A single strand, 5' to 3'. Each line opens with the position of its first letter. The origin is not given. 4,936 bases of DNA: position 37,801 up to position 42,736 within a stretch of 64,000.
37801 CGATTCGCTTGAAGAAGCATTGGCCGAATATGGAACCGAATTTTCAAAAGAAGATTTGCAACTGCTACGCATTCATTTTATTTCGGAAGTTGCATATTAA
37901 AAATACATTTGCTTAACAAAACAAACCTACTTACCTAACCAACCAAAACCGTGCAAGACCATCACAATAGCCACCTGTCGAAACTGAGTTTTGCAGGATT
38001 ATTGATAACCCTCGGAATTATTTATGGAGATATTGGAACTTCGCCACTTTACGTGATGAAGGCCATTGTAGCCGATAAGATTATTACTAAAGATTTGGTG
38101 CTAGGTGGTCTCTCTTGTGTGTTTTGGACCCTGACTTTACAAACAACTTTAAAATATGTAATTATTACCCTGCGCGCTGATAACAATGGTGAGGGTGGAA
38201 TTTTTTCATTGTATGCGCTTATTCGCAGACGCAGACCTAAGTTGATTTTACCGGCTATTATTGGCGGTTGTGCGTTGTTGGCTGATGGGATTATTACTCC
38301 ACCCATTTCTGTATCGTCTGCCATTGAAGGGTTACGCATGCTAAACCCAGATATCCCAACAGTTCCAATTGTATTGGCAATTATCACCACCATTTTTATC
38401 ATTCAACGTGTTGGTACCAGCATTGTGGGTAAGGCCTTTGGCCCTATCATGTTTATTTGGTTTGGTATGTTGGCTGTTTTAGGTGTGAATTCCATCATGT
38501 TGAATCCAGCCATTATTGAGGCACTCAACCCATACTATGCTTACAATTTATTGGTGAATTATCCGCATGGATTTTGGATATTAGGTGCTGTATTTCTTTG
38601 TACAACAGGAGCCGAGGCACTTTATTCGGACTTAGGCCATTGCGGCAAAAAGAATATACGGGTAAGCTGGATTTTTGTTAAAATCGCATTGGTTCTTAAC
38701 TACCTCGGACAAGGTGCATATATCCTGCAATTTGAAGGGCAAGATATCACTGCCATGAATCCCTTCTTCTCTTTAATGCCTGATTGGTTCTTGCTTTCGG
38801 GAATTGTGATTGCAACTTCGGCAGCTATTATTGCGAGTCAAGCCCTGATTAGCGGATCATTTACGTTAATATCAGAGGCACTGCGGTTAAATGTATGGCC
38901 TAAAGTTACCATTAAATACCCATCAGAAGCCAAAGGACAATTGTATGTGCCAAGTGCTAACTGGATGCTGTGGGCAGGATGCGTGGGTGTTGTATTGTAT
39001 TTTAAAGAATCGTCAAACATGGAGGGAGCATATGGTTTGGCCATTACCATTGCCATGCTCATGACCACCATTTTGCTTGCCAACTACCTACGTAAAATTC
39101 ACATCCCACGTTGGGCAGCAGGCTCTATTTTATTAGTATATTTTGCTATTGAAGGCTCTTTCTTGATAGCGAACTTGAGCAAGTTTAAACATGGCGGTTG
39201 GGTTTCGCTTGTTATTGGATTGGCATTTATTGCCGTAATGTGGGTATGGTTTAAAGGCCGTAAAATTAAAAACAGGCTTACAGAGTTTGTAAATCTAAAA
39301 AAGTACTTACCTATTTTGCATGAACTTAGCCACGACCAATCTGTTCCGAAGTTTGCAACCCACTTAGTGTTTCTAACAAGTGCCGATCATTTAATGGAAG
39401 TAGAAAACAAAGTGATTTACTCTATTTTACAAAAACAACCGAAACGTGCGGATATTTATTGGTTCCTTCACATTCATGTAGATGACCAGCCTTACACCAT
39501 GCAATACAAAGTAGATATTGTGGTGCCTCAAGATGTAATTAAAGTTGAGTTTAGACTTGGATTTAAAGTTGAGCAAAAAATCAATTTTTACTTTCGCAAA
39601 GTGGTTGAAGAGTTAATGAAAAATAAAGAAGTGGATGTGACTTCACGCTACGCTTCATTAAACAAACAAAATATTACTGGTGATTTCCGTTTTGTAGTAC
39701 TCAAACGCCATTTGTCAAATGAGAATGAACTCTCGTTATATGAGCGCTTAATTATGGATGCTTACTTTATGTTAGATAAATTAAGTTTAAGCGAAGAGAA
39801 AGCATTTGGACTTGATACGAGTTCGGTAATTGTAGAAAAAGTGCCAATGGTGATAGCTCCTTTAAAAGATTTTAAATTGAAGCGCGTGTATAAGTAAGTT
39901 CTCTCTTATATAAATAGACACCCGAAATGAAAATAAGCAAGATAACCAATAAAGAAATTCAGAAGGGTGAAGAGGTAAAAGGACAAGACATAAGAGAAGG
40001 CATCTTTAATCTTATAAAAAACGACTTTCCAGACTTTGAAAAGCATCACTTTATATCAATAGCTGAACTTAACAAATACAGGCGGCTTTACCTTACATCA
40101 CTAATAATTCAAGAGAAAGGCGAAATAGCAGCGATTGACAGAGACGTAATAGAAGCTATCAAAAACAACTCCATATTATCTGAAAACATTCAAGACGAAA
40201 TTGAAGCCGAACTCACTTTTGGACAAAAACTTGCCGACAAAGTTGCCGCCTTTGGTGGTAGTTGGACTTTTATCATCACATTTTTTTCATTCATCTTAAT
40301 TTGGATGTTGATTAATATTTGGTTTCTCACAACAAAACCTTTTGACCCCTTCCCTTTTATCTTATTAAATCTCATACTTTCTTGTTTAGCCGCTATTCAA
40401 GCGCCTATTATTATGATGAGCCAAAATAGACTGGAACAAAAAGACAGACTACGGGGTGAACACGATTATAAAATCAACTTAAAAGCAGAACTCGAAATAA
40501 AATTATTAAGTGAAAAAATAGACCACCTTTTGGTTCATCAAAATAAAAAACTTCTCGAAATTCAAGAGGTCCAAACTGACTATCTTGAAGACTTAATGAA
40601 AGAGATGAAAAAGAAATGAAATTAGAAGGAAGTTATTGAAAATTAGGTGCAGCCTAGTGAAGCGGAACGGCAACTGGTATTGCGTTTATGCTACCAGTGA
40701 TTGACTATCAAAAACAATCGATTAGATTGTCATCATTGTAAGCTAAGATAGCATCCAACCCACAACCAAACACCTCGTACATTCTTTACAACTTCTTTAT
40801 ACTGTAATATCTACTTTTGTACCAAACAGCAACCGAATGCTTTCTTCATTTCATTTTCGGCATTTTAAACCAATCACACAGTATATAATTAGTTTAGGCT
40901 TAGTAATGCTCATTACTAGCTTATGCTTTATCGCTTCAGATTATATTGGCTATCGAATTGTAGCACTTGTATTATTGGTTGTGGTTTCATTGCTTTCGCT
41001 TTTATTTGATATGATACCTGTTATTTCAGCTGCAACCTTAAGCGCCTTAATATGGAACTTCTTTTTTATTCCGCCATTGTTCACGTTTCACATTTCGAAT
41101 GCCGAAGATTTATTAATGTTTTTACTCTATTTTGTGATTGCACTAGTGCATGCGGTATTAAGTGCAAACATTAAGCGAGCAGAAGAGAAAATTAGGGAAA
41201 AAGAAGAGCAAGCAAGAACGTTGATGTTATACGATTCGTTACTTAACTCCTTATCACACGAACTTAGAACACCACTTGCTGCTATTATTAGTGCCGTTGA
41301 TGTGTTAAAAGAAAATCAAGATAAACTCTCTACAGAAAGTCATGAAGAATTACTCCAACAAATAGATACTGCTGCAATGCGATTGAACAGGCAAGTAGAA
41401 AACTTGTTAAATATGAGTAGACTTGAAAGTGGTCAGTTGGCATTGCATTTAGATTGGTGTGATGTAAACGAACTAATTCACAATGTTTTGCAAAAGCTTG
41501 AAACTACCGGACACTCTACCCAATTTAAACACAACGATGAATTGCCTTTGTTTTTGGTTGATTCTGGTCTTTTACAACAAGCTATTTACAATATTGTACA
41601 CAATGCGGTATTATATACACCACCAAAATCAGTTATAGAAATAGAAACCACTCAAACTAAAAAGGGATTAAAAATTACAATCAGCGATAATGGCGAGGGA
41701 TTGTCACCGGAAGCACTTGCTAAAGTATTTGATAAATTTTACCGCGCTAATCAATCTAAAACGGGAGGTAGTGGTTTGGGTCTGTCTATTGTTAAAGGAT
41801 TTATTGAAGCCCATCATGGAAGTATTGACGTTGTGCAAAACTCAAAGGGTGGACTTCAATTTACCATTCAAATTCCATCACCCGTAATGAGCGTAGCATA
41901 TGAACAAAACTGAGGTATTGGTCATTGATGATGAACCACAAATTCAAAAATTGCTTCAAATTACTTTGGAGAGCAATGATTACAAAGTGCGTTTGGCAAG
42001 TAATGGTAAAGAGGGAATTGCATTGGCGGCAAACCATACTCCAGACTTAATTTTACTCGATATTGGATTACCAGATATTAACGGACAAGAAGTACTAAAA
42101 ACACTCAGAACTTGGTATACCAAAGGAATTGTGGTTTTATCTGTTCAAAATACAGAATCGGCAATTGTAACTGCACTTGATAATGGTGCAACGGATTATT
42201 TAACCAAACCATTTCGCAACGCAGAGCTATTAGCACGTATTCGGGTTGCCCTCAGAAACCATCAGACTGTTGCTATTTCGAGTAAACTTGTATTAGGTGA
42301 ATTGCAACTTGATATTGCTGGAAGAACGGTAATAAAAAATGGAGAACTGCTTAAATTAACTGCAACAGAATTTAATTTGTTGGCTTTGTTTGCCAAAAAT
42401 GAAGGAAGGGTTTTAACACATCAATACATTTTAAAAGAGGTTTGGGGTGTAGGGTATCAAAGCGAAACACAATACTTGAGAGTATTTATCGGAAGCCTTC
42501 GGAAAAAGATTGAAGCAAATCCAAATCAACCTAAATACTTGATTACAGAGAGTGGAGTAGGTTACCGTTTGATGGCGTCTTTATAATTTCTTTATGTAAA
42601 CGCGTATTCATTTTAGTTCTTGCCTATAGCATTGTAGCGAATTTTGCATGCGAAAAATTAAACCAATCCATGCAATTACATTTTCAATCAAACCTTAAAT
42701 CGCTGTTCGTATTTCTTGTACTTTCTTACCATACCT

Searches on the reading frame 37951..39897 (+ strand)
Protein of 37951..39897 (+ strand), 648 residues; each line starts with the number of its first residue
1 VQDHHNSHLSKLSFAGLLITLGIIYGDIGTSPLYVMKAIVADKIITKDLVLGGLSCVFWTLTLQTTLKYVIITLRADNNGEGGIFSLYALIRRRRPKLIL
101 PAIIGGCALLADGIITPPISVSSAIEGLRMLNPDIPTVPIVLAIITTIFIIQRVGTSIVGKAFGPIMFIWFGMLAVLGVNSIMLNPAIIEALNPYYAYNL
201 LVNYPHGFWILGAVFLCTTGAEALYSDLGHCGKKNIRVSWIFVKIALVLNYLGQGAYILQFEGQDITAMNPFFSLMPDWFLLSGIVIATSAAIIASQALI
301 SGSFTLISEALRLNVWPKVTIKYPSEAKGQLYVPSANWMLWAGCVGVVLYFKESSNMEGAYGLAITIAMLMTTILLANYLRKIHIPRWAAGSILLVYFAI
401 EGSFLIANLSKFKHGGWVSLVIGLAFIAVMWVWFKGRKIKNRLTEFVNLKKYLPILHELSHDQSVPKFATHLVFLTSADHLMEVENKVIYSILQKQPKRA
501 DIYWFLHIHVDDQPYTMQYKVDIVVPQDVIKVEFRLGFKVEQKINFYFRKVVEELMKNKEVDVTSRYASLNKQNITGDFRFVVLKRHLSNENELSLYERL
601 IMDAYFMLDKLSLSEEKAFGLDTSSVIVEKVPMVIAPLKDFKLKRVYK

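Call 64: search_protein_families(library=pfam, proteins=[window:37951-39897:+])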
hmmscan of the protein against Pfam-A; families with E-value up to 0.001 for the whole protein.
window:37951-39897:+ (648 aa): 2 families
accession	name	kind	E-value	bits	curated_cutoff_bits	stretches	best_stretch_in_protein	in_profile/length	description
PF02705.21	K_trans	-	3e-159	530.8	24.8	1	18-445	3-442/454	K+ potassium transporter integral membrane domain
PF22776.1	K_trans_C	-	2.1e-20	73.5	24.8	1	470-627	2-143/151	K+ potassium transporter C-terminal domain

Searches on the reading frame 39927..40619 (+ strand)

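Call 64: search_protein_families(library=pfam, proteins=[window:39927-40619:+])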
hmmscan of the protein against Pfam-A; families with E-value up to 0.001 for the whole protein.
window:39927-40619:+ (230 aa): 1 family
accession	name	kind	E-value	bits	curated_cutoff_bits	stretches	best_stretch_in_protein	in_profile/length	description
PF06210.16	DUF1003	-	1.3e-39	134.9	27.4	1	110-209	1-100/103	Protein of unknown function (DUF1003)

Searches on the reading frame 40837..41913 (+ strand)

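Call 64: search_protein_families(library=pfam, proteins=[window:40837-41913:+])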
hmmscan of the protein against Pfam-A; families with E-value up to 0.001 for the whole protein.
window:40837-41913:+ (358 aa): 5 families
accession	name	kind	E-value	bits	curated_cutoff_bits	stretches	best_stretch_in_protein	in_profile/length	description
PF02518.31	HATPase_c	-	5.4e-26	91.7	26.4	1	242-348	2-109/111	Histidine kinase-, DNA gyrase B-, and HSP90-like ATPase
PF13493.11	DUF4118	-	8.8e-22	77.3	28.4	1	16-121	1-106/107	Domain of unknown function (DUF4118)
PF00512.31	HisKA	-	3.3e-16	59.5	26.9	1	135-199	5-66/66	His Kinase A (phospho-acceptor) domain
PF13581.12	HATPase_c_2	-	2.6e-05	24.7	27.4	1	249-326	39-112/127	Histidine kinase-like ATPase domain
PF13589.12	HATPase_c_3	-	0.00021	21.7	25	1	247-310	4-71/137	Histidine kinase-, DNA gyrase B-, and HSP90-like ATPase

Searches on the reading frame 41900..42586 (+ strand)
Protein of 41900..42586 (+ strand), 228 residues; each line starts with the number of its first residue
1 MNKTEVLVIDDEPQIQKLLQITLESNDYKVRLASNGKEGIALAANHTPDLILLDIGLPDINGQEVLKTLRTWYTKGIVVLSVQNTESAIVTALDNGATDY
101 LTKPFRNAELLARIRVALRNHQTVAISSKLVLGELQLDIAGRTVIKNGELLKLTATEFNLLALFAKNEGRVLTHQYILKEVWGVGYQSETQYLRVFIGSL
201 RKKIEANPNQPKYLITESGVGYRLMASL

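Call 64: search_protein_families(library=pfam, proteins=[window:41900-42586:+])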
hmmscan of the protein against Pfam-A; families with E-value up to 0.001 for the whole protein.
window:41900-42586:+ (228 aa): 2 families
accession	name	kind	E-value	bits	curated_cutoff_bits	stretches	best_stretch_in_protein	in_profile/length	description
PF00072.30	Response_reg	-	7.9e-29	100.5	30.2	1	6-115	1-111/111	Response regulator receiver domain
PF00486.34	Trans_reg_C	-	1.9e-23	82.7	26.2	1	149-224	2-77/77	Transcriptional regulatory protein, C terminal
